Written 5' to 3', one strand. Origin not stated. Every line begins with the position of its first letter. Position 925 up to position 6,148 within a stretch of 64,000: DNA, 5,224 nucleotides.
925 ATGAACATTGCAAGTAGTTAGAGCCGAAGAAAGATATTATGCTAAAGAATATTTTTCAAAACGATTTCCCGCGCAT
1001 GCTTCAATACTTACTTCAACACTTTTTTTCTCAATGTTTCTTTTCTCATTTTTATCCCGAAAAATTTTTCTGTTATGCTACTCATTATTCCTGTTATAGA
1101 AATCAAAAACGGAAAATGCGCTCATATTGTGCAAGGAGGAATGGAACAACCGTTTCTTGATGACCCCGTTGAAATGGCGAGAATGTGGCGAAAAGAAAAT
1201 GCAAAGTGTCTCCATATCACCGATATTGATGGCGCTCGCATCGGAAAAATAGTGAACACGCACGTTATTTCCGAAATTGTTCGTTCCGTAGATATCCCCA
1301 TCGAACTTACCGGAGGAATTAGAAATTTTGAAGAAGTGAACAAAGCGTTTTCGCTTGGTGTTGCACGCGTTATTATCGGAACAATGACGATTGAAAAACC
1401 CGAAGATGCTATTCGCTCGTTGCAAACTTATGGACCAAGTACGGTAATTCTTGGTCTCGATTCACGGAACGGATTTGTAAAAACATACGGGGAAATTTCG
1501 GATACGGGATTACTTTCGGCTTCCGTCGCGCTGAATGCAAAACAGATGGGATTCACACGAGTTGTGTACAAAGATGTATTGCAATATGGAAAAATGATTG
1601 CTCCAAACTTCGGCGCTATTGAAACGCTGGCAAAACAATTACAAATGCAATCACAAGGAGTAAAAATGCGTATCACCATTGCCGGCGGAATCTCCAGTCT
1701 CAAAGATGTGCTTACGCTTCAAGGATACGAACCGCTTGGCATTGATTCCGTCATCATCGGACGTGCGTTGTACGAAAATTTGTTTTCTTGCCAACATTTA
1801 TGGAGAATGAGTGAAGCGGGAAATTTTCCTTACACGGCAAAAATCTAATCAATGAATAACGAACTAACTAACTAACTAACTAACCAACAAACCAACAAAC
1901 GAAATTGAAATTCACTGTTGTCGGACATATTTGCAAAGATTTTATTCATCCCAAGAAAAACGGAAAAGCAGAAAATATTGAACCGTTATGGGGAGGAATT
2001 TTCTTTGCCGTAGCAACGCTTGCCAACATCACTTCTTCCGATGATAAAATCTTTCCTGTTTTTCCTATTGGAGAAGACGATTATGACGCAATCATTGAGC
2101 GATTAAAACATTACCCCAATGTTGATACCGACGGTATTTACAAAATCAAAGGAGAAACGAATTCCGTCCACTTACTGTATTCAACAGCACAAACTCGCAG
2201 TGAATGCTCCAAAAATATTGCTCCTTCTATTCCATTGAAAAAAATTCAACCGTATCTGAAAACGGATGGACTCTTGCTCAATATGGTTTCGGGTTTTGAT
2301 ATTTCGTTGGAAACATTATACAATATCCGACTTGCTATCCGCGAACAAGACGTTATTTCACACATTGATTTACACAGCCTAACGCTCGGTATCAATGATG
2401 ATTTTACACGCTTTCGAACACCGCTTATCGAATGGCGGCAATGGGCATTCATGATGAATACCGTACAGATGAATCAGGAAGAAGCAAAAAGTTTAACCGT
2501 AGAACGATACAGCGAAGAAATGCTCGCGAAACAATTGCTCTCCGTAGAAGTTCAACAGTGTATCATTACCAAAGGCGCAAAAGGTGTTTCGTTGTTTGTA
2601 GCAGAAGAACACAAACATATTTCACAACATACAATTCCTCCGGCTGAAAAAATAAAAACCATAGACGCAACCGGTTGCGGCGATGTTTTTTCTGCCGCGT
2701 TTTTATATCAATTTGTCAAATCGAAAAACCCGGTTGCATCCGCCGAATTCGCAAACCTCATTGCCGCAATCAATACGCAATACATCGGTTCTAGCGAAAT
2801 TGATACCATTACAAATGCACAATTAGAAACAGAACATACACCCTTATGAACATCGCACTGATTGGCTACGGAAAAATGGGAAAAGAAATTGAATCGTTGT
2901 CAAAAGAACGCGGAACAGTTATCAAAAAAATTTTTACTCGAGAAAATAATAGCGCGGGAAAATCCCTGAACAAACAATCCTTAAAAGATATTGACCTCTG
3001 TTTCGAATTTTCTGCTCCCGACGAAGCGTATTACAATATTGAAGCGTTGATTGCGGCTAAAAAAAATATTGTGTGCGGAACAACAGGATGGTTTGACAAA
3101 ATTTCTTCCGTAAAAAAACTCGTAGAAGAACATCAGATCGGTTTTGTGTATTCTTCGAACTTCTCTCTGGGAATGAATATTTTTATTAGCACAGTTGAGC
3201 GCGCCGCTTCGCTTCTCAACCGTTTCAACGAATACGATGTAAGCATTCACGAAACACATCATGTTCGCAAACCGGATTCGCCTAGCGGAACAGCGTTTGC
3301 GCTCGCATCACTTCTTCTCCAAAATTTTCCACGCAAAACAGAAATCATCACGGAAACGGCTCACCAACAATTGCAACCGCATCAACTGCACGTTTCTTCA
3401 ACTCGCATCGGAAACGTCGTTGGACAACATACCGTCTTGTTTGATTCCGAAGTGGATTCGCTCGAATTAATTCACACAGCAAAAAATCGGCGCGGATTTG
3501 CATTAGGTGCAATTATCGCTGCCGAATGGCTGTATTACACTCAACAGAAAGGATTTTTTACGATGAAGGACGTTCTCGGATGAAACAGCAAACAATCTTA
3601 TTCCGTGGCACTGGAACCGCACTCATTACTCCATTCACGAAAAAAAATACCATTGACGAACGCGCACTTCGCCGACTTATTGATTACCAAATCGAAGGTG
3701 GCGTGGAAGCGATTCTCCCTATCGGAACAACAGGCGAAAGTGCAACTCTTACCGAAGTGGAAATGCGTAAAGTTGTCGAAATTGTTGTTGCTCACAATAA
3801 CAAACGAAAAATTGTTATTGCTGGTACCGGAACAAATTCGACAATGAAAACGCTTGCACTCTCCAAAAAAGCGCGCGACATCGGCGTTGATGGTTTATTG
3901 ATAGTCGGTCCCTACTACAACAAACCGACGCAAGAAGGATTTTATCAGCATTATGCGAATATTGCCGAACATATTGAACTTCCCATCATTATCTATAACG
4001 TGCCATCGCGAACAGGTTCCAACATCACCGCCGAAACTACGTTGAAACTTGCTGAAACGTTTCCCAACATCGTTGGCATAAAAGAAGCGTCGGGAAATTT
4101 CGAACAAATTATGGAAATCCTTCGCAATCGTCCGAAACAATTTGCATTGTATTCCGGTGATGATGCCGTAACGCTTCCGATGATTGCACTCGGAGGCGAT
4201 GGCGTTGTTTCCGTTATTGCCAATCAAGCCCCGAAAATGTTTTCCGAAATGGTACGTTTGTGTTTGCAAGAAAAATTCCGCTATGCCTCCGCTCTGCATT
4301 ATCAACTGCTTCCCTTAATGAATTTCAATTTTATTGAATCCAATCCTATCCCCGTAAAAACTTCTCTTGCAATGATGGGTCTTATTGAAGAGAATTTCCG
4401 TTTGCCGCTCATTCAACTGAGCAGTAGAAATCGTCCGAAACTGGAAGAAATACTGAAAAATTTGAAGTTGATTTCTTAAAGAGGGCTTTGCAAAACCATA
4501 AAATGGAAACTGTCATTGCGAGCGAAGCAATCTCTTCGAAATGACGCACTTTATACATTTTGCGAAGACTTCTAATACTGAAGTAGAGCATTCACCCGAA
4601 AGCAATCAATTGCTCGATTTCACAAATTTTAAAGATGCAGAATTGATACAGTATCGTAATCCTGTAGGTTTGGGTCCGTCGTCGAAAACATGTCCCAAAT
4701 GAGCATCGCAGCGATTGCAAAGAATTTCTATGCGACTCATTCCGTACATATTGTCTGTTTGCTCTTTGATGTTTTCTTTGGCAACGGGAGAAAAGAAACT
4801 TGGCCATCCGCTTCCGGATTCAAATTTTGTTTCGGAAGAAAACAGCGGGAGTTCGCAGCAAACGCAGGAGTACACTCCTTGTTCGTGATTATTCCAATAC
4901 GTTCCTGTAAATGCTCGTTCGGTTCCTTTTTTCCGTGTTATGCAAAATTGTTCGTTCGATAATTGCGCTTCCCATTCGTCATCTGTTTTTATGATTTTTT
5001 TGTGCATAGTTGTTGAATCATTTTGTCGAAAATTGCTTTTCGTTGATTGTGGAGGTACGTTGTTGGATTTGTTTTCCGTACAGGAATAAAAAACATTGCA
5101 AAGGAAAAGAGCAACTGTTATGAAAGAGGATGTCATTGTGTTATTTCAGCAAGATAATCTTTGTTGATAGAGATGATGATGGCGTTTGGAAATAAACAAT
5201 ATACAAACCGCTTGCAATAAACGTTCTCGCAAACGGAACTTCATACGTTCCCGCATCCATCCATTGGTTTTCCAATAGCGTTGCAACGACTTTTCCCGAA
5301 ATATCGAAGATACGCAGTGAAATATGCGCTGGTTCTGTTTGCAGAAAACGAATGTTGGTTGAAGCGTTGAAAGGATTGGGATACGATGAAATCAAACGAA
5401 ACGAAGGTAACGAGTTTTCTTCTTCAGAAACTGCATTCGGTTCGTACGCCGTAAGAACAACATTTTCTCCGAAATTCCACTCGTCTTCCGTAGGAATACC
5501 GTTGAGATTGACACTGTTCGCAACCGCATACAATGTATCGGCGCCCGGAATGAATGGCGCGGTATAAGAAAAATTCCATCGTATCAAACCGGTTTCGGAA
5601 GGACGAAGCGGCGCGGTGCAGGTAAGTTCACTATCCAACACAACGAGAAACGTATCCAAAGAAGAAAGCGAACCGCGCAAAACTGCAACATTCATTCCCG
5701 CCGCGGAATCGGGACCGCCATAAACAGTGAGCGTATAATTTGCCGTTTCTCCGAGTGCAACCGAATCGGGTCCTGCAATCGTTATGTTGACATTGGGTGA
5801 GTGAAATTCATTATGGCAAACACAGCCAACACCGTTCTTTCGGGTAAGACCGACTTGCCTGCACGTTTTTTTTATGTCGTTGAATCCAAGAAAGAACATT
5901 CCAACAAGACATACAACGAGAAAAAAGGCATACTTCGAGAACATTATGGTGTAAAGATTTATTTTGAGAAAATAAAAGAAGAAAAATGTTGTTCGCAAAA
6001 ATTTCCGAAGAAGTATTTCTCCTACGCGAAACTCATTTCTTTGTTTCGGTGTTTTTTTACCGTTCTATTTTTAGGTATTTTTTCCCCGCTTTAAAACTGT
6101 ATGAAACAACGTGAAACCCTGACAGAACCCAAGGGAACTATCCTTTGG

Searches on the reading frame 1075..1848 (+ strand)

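Call 51: search_protein_families(library=pfam, proteins=[window:1075-1848:+], max_evalue=0.0001)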
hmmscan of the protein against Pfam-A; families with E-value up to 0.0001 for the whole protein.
window:1075-1848:+ (257 aa): 1 family
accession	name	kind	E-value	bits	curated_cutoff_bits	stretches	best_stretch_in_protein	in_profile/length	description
PF00977.27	His_biosynth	-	8e-52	176.4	23.6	1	4-237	2-227/228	Histidine biosynthesis protein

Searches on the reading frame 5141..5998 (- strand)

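Call 51: search_protein_families(library=pfam, proteins=[window:5141-5998:-], max_evalue=0.0001)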
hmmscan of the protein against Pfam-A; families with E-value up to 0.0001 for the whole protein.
window:5141-5998:- (285 aa): 1 family
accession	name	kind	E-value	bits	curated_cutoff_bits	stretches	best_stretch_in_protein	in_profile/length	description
PF18962.6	Por_Secre_tail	-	9e-08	32.7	27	1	206-282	2-74/75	Secretion system C-terminal sorting domain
